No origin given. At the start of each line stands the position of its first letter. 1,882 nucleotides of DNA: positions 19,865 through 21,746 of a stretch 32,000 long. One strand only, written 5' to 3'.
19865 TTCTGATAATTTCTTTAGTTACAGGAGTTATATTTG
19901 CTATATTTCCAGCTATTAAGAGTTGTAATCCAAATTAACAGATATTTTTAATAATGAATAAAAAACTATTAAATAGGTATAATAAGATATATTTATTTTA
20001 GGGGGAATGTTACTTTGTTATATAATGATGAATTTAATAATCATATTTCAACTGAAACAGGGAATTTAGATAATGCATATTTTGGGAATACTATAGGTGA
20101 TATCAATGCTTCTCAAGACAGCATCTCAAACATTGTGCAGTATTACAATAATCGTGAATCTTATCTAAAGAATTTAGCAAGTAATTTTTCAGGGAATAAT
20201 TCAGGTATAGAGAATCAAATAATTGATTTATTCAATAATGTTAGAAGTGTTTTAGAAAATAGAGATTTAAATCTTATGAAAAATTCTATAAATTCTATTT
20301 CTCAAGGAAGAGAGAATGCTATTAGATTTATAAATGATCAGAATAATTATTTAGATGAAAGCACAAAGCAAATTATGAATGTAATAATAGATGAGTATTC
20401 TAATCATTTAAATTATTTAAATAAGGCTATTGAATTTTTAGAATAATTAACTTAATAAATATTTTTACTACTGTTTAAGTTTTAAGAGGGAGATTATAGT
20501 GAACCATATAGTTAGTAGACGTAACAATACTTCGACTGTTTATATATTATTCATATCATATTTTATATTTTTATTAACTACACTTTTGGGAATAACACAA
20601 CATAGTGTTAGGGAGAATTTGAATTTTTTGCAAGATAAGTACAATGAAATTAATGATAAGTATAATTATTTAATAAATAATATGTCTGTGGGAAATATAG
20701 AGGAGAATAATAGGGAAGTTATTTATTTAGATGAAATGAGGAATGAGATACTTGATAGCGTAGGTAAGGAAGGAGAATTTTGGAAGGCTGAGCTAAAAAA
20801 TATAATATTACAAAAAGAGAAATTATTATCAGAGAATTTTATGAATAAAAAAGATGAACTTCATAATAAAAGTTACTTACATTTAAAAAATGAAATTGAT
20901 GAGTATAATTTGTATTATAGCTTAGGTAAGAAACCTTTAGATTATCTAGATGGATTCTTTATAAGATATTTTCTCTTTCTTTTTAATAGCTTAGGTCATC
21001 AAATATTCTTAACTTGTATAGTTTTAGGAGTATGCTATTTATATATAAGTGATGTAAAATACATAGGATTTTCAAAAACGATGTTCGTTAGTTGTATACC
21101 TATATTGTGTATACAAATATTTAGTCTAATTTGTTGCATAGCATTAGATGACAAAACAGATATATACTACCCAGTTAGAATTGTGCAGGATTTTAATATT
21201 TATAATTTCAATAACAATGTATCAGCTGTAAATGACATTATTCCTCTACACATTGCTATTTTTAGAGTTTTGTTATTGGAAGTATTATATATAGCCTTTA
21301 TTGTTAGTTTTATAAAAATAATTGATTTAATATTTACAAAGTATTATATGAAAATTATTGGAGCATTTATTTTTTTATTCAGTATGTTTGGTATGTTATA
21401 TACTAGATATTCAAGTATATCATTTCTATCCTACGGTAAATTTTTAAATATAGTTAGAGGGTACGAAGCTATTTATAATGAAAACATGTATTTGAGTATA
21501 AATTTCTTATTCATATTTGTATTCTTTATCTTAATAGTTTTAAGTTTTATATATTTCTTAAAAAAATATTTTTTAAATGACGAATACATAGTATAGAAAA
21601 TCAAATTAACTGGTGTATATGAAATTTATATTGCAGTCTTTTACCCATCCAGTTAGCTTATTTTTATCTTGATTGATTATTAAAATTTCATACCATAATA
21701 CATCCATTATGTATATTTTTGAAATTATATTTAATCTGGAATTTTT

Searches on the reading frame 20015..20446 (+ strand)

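Call 4: search_protein_families(library=pfam, max_evalue=0.1, proteins=[window:20015-20446:+])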
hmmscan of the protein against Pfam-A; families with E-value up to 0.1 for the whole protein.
window:20015-20446:+ (143 aa): 4 families
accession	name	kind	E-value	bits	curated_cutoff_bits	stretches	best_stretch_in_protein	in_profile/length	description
PF21096.2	RecA_C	-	0.0032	18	27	1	94-122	26-54/57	RecA C-terminal domain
PF19127.6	Choline_bind_3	-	0.013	15.9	27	1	106-137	7-37/47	Choline-binding repeat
PF13233.12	Complex1_LYR_2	-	0.043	14.9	22.3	0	11-68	35-69/80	Complex1_LYR-like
PF02050.21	FliJ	-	0.056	14.1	28.4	0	89-140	4-62/123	Flagellar FliJ protein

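Call 5: search_protein_families(library=ncbifam, max_evalue=0.1, proteins=[window:20015-20446:+])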
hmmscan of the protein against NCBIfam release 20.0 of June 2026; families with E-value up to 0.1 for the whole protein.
window:20015-20446:+ (143 aa): 0 families

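Call 54: search_protein_families(library=pfam, max_evalue=0.05, proteins=[window:20015-20446:+])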
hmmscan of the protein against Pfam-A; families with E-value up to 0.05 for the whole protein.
window:20015-20446:+ (143 aa): 3 families
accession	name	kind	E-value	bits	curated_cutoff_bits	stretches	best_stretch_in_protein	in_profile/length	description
PF21096.2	RecA_C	-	0.0032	18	27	1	94-122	26-54/57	RecA C-terminal domain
PF19127.6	Choline_bind_3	-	0.013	15.9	27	1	106-137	7-37/47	Choline-binding repeat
PF13233.12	Complex1_LYR_2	-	0.043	14.9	22.3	0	11-68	35-69/80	Complex1_LYR-like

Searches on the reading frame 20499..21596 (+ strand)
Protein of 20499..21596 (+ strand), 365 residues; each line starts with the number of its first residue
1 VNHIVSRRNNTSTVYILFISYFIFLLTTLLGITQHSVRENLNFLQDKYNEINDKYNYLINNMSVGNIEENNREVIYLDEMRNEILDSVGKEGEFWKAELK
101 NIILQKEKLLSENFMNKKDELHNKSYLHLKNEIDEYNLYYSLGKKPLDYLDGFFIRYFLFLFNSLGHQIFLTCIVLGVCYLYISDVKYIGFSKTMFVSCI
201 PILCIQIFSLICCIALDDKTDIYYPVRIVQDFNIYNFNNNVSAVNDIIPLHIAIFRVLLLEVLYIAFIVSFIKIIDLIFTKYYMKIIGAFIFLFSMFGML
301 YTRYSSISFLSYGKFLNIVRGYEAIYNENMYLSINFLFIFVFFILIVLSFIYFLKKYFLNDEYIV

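Call 4: search_protein_families(library=pfam, max_evalue=0.1, proteins=[window:20499-21596:+])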
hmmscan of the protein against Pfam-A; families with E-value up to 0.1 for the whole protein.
window:20499-21596:+ (365 aa): 0 families

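Call 5: search_protein_families(library=ncbifam, max_evalue=0.1, proteins=[window:20499-21596:+])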
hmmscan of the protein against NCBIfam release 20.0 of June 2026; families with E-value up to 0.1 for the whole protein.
window:20499-21596:+ (365 aa): 0 families

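Call 17: find_homologous_proteins(query=window:20499-21596:+, max_evalue=0.001)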
Query window:20499-21596:+ (365 aa): 20 proteins with E <= 0.001 among 4648 candidates.
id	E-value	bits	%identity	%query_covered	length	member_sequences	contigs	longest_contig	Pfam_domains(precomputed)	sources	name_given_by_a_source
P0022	9.1e-230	781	100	100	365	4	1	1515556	-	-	-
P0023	2.4e-167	575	74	99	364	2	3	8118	-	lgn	-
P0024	3.0e-164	565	73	100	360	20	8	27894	-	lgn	-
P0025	4.9e-127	443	58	100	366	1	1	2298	-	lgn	-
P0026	2.6e-115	404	55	96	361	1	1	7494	-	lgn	-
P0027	1.6e-114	401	54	97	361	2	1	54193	-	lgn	-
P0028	7.6e-108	380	55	97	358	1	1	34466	-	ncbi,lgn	-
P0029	1.0e-95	340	46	98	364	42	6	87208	-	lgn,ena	-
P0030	2.2e-94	335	48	98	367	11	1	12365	-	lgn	-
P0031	8.8e-94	333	46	96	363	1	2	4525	-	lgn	-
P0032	1.7e-93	332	52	96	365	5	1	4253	-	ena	-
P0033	3.8e-92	328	48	98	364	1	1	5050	-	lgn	-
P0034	3.5e-91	325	45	97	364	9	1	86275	-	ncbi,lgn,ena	-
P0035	9.1e-89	317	45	99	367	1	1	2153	-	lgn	-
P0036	1.1e-88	317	49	96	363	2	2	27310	-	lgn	-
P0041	1.0e-79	287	45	98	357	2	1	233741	-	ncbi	-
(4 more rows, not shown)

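Call 19: find_encoding_contigs(protein=P0041, flank=10000, max_places=2)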
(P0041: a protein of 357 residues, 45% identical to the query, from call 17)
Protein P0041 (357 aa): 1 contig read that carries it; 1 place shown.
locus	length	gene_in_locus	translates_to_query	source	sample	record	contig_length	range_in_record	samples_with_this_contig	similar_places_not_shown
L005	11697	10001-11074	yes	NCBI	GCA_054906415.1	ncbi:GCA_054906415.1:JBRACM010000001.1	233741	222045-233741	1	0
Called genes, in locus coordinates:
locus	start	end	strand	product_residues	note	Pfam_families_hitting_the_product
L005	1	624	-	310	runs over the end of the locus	-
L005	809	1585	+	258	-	PF13739:PdaC, PF11738:DUF3298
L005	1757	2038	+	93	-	PF03960:ArsC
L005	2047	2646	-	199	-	-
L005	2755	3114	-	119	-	PF07561:DUF1540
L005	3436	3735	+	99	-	PF00239:Resolvase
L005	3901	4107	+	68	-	-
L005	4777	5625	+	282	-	PF02588:YitT_membrane, PF10035:DUF2179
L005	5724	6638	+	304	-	-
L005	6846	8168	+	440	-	PF25989:YknX_C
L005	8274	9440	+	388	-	PF12704:MacB_PCD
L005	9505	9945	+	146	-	-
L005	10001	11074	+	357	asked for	-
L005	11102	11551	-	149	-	-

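Call 20: find_encoding_contigs(protein=P0034, flank=10000, max_places=2)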
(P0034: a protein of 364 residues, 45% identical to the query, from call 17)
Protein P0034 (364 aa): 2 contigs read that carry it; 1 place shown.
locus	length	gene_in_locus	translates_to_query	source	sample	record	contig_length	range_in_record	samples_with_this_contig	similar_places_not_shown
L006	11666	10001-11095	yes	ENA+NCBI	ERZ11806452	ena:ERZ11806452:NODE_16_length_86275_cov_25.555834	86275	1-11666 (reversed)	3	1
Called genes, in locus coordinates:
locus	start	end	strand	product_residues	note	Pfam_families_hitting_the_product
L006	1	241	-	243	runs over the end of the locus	PF01479:S4 (weak), PF00849:PseudoU_synth_2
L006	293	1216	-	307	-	-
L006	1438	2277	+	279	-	PF13739:PdaC, PF11738:DUF3298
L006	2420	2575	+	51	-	PF03960:ArsC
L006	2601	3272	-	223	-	-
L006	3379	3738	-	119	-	PF07561:DUF1540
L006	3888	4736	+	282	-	PF02588:YitT_membrane, PF10035:DUF2179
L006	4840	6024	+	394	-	-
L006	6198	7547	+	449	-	PF25984:BSH_YknX (weak), PF25989:YknX_C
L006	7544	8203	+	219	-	PF00005:ABC_tran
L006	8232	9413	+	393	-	PF12704:MacB_PCD, PF02687:FtsX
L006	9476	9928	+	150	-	-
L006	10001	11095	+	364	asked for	-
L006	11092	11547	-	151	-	-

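Call 21: find_encoding_contigs(protein=P0029, flank=10000, max_places=2)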
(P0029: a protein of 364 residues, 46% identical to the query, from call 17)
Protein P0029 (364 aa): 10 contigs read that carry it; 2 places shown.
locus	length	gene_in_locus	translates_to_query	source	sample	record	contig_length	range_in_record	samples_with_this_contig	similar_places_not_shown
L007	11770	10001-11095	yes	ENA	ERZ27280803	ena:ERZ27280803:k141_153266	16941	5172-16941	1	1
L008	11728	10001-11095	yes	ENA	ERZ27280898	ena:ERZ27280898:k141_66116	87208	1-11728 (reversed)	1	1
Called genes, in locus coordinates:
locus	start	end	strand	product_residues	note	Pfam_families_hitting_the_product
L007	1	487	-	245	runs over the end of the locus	PF01479:S4 (weak), PF00849:PseudoU_synth_2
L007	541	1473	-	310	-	-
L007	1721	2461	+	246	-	PF13739:PdaC, PF11738:DUF3298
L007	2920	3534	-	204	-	-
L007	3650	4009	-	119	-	PF07561:DUF1540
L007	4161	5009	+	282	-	PF02588:YitT_membrane, PF10035:DUF2179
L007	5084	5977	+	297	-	-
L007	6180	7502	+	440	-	PF25989:YknX_C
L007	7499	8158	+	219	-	PF00005:ABC_tran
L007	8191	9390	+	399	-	PF12704:MacB_PCD, PF02687:FtsX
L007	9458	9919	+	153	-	PF09537:DUF2383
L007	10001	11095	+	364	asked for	-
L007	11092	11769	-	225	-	?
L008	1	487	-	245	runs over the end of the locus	PF01479:S4 (weak), PF00849:PseudoU_synth_2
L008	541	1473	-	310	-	-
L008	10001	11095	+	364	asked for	-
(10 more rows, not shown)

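Call 54: search_protein_families(library=pfam, max_evalue=0.05, proteins=[L006:9476-9928:+, L007:9458-9919:+, P0029, P0034, P0041, P0028])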
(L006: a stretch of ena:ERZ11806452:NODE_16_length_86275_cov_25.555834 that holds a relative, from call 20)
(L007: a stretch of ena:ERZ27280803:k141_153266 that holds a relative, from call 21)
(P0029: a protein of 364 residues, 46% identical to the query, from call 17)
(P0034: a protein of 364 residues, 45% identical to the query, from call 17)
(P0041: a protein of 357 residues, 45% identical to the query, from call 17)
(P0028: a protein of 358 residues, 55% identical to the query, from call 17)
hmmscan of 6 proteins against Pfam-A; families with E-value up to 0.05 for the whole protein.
L006:9476-9928:+ (150 aa): 0 families

L007:9458-9919:+ (153 aa): 2 families
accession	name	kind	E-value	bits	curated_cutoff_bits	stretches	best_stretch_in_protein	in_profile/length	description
PF09537.16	DUF2383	-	1.2e-08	35.5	30.8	1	9-108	2-102/111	Domain of unknown function (DUF2383)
PF24471.1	KH_DEAH11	-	0.02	15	27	0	127-149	12-34/70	DEAH11-like, KH-domain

P0029 (364 aa): 0 families

P0034 (364 aa): 0 families

P0041 (357 aa): 0 families

P0028 (358 aa): 0 families

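Call 59: search_solved_structures(query=A6, max_evalue=1)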
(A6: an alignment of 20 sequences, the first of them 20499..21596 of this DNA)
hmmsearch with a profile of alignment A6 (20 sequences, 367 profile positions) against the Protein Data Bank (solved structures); distinct sequences matched with E-value up to 1: 1.
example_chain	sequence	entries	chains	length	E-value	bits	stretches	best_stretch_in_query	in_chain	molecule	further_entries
2dce_A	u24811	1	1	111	0.76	11.9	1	100-133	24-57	KIAA1915 protein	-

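Call 68: predict_structure(alignment_id=A6)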
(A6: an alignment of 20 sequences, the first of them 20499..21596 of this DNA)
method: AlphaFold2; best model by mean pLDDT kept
length: 365 residues; sequences in the alignment: 20
mean_pLDDT: 78.1   pTM: 0.74
mean pLDDT of the five models: 78.1, 77.4, 76.5, 74.4, 73.2
residues with pLDDT >= 90: 35; 70-90: 246; 50-70: 73; < 50: 11
segments of 3 or more residues with pLDDT < 50: 1-4, 239-241
pLDDT, mean of each block of 10 residues (from residue 1): 56 88 89 64 82 87 83 87 84 84 85 66 72 83 80 80 83 90 78 90 91 83 76 50 66 84 89 88 87 81 64 59 54 67 89 82 64
secondary structure, 60 per line:
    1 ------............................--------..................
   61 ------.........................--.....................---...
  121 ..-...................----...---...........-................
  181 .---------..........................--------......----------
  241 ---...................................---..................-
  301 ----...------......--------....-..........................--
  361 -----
elements in order: H7-34 H43-60 H67-91 H94-114 H118-122 H124-142 H153-163 H165-181 H191-216 E225-230 E244-249 H250-278 H282-299 H314-319 H328-331 H333-358

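Call 73: fold_search(model_id=the predicted structure, library=pdb)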
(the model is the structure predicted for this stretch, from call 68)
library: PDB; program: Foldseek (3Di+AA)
matches with E <= 10: 74; with E <= 0.001: 0
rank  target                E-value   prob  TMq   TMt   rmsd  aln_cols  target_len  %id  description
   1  6xjh_A                7.3e-01  0.18  0.19  0.25  20.5       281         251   12  PmtCD ABC exporter without the basket domain at C2 symmetry (released 2020-10-14)
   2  8vsi_A                1.5e+00  0.06  0.12  0.09  27.4       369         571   10  Mechanistic Insights Revealed by YbtPQ in the Occluded State (released 2024-04-10)
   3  7x0z_A                1.6e+00  0.08  0.15  0.10  26.2       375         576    7  Cryo-EM structure of human ABCD1 E630Q in the presence of ATP and Magnesium in outward-facing state (released 2023-03-22)
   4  7dd6_B                1.7e+00  0.08  0.14  0.09  19.4       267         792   15  Structure of Ca2+/L-Trp-bonnd Calcium-Sensing Receptor in active state (released 2021-06-16)
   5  7ose_B                2.1e+00  0.04  0.14  0.14  25.3       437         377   10  cytochrome bd-II type oxidase with bound aurachin D (released 2021-11-17)
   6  6vfk_B                2.2e+00  0.06  0.14  0.17  25.1       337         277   12  De novo designed tetrahedral nanoparticle T33_dn10 displaying 4 copies of BG505-SOSIP trimer on the surface (released 2020-07-22)
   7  9mb9_D                2.5e+00  0.07  0.15  0.10  21.3       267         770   11  Cryo-EM structure of Gi-bound GPCR (released 2025-10-01)
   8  7zdr_D                2.8e+00  0.04  0.12  0.08  27.3       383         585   10  IF(apo/as isolated) conformation of CydDC mutant (H85A.C) in AMP-PNP(CydD) bound state (Dataset-16) (released 2023-04-19)
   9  5c6g_C                2.9e+00  0.02  0.11  0.08  24.7       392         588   12  Structural Insights into the Scc2-Scc4 Cohesin Loader (released 2015-08-05)
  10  7ehl_A                3.2e+00  0.04  0.12  0.09  28.4       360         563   10  Cryo-EM structure of human ABCB8 transporter in nucleotide binding state (released 2021-05-05)
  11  4tql_A                3.5e+00  0.08  0.12  0.18  30.8       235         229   11  Computationally designed three helix bundle (released 2014-10-15)
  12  8jd4_4                3.5e+00  0.03  0.11  0.07  20.9       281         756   11  Cryo-EM structure of G protein-free mGlu2-mGlu4 heterodimer in Acc state (released 2023-06-21)
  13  5ffe_A                3.6e+00  0.21  0.12  0.28  17.4       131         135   11  CopM in the Ag-bound form (by soaking) (released 2016-09-07)
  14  5jrc_A                3.8e+00  0.03  0.08  0.15  24.0       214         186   14  Crystal structure of NeC3PO in complex with ssRNA. (released 2016-09-28)
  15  6iv3_D                3.8e+00  0.03  0.12  0.15  32.9       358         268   10  Crystal structure of a bacterial Bestrophin homolog from Klebsiella pneumoniae with a mutation W252A (released 2019-11-13)
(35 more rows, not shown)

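Call 87: search_protein_families(library=pfam, max_evalue=0.01, proteins=[L006:7544-8203:+, L007:7499-8158:+])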
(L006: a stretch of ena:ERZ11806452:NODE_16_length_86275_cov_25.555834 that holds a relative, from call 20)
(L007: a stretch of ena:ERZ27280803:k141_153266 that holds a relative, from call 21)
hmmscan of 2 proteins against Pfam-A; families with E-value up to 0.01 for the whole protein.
L006:7544-8203:+ (219 aa): 6 families
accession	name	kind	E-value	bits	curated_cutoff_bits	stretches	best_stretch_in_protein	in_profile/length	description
PF00005.33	ABC_tran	-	1e-21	78.4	25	1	22-168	2-135/137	ABC transporter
PF03215.21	Rad17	-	0.0015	18.9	23.8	0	34-96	48-104/186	Rad17 P-loop domain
PF13401.12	AAA_22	-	0.0018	19.1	27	0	34-50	8-24/130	AAA domain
PF20720.3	nSTAND3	-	0.0021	18.2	27.2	1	30-76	16-61/155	Novel STAND NTPase 3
PF03193.22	RsgA_GTPase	-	0.0025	18.1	30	1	20-51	96-126/174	RsgA GTPase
PF00004.35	AAA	-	0.0084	17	21.2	0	35-204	2-114/131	ATPase family associated with various cellular activities (AAA)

L007:7499-8158:+ (219 aa): 4 families
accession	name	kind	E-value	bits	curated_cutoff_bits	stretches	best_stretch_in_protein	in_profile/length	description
PF00005.33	ABC_tran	-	1.1e-22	81.6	25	1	22-169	2-136/137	ABC transporter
PF13476.12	AAA_23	-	0.0056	17.8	27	0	26-51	13-39/201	AAA domain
PF13401.12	AAA_22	-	0.0078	17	27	0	34-103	8-33/130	AAA domain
PF03215.21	Rad17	-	0.0083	16.5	23.8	0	34-71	48-85/186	Rad17 P-loop domain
